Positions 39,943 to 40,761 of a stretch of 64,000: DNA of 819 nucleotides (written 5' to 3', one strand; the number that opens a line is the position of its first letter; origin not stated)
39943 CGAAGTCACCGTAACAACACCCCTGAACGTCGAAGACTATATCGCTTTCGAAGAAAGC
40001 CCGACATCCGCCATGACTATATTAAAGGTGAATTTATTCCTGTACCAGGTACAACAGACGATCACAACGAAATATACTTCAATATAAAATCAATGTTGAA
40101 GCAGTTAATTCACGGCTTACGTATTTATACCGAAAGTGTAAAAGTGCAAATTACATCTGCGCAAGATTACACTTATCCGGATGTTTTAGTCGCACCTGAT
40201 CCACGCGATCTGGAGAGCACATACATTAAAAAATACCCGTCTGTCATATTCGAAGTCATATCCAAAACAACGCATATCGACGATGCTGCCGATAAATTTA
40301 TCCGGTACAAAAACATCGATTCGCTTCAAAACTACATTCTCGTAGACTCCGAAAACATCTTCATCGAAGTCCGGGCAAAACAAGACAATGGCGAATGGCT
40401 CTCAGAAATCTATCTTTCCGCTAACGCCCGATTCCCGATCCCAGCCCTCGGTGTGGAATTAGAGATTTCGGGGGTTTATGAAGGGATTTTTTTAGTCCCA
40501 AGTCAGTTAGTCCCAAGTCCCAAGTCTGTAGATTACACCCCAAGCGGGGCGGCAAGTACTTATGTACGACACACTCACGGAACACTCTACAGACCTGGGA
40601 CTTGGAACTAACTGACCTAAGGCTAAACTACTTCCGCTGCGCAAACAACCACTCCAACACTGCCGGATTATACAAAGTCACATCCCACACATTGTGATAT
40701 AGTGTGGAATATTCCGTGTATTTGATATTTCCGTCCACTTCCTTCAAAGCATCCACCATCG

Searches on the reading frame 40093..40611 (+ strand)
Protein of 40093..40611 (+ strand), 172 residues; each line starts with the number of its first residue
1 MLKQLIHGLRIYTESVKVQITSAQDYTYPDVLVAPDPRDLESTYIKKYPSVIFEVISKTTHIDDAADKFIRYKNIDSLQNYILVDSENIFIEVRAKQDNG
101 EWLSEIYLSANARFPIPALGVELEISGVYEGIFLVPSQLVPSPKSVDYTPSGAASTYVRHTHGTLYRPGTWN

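Call 11: search_protein_families(library=pfam, proteins=[window:40093-40611:+])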
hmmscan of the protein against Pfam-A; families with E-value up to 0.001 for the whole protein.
window:40093-40611:+ (172 aa): 1 family
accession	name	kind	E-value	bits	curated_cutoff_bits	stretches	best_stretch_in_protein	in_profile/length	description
PF05685.18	Uma2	-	1.1e-14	54.7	27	1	10-123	54-169/172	Putative restriction endonuclease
